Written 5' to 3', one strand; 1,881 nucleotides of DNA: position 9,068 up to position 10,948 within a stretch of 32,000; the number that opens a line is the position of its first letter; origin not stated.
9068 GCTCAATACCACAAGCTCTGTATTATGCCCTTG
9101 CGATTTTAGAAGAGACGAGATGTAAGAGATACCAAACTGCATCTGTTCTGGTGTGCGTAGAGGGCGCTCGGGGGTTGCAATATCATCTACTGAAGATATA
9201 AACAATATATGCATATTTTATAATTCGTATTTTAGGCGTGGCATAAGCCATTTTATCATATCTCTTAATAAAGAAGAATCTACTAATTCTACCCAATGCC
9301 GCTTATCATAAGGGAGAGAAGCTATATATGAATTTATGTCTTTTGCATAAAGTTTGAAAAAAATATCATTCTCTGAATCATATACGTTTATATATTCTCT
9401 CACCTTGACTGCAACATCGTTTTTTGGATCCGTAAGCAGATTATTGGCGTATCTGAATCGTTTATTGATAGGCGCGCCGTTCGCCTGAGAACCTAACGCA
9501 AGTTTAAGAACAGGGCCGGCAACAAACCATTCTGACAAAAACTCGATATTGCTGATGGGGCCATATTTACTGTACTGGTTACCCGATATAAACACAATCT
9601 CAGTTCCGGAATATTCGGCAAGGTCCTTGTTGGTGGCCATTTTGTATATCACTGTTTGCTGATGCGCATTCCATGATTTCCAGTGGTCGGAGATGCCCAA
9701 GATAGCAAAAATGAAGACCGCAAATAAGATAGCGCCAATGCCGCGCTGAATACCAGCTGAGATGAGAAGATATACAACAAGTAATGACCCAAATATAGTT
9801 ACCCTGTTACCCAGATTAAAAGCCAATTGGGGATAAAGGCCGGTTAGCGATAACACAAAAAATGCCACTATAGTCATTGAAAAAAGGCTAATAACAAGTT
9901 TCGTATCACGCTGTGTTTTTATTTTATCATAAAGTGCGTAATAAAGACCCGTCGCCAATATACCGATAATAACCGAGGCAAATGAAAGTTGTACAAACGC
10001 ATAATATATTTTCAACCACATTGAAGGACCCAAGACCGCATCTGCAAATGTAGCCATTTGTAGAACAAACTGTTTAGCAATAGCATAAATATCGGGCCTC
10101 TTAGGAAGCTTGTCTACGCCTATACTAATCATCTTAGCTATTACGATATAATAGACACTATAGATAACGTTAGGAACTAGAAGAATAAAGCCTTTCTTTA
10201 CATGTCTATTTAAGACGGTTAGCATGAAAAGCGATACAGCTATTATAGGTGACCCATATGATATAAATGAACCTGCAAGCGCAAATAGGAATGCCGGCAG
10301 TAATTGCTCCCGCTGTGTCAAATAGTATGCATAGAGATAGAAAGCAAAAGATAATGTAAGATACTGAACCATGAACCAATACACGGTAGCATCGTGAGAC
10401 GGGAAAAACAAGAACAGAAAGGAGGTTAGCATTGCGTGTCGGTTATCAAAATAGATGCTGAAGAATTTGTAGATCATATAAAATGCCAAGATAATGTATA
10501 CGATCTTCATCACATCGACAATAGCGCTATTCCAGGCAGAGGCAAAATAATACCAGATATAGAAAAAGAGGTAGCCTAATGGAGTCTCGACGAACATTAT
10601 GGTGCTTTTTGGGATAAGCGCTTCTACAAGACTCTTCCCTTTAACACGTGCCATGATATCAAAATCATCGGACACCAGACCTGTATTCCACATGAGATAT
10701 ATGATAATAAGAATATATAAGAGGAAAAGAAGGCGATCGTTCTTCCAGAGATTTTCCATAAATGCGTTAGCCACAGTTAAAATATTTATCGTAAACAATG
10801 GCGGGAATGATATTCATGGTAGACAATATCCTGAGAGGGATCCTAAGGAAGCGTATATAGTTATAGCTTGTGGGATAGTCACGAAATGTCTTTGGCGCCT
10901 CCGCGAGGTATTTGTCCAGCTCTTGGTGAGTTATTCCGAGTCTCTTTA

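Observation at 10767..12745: C-N hydrolase (nitrilase-superfamily) domain fused in line with a WbuX/PseA/WbpG-type N-acetyl-sugar amidotransferase, broken by one -1 frameshift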

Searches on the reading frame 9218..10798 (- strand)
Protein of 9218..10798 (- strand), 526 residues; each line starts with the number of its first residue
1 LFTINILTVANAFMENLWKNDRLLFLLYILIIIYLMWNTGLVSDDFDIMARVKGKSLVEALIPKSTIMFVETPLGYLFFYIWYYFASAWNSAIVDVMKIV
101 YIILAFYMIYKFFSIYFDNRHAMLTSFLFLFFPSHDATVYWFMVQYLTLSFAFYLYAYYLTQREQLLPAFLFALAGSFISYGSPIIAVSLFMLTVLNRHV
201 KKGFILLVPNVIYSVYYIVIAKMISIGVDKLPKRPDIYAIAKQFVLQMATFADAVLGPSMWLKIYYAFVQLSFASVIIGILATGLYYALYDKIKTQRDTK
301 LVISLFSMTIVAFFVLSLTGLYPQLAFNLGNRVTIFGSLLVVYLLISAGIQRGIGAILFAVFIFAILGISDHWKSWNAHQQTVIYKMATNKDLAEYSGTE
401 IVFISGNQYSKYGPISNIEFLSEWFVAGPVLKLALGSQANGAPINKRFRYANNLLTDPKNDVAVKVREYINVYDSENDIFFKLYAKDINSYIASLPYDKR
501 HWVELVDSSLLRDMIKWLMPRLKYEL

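Call 10: search_protein_families(library=pfam, proteins=[window:9218-10798:-], max_evalue=0.001)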
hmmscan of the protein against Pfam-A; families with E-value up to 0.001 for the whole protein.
window:9218-10798:- (526 aa): 0 families

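Call 12: search_protein_families(library=pfam, proteins=[window:9218-10798:-], max_evalue=0.01)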
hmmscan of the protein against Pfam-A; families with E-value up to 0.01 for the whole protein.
window:9218-10798:- (526 aa): 0 families

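Call 73: search_protein_families(library=ncbifam, proteins=[window:9221-10798:-], max_evalue=0.01)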
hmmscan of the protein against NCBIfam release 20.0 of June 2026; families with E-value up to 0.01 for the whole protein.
window:9221-10798:- (526 aa): 0 families
